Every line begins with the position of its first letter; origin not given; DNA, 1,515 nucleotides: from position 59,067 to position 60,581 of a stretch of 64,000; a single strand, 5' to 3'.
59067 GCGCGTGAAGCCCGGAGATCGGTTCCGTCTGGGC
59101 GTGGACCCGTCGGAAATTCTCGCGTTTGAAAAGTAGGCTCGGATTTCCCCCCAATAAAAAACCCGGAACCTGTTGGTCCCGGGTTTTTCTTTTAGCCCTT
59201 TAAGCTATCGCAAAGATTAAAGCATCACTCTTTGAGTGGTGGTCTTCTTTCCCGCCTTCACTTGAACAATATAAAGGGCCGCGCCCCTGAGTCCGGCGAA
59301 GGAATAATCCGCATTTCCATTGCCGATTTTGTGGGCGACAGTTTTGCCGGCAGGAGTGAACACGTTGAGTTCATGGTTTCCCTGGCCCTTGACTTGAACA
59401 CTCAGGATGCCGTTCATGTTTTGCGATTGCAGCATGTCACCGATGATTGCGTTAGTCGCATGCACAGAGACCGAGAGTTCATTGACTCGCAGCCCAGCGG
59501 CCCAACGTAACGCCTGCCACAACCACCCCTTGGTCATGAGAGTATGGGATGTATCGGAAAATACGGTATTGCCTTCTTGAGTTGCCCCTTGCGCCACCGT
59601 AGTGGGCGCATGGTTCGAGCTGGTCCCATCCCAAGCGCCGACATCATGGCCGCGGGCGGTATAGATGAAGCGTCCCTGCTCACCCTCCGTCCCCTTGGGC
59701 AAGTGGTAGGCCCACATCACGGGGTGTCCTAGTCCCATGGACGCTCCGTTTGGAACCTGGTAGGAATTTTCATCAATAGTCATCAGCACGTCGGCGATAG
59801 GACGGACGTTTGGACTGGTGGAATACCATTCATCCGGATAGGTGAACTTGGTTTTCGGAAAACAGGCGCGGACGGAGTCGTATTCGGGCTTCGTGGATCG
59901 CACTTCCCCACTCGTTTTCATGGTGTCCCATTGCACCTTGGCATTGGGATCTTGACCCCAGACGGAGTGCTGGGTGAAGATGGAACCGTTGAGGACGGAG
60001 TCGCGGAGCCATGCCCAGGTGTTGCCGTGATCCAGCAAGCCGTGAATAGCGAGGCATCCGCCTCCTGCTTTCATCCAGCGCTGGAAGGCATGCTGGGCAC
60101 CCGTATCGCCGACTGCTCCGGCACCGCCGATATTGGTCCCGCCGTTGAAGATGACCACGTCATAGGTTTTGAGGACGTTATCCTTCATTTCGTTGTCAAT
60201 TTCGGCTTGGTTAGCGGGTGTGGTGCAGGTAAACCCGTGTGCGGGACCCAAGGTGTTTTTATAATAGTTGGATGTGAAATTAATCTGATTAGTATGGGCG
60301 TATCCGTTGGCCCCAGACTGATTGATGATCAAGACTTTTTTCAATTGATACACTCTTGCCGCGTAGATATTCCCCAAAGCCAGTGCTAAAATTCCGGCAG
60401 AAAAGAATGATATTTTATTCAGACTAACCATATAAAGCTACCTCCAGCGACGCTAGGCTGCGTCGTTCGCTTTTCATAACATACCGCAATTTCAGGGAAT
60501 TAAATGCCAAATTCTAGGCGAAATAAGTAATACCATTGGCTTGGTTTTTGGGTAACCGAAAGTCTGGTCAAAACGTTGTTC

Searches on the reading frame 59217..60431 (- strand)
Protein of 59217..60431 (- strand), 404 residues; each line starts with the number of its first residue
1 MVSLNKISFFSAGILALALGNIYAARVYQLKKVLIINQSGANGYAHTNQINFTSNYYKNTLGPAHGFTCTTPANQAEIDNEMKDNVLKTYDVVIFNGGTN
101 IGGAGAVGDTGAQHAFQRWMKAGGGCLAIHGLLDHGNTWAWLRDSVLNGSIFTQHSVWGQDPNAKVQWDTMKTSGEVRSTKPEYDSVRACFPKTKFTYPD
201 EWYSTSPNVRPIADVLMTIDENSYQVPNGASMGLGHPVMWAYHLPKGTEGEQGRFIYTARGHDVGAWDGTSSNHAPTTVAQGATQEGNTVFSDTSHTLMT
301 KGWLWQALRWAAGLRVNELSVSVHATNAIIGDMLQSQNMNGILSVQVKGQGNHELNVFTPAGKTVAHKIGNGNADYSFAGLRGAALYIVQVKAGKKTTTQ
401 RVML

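Call 44: search_protein_families(library=pfam, proteins=[window:59217-60431:-], max_evalue=0.0001)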
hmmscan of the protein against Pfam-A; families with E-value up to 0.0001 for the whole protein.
window:59217-60431:- (404 aa): 1 family
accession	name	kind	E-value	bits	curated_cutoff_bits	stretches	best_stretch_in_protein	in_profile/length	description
PF06283.17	ThuA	-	5e-26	92.7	33.4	1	32-267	1-193/209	Trehalose utilisation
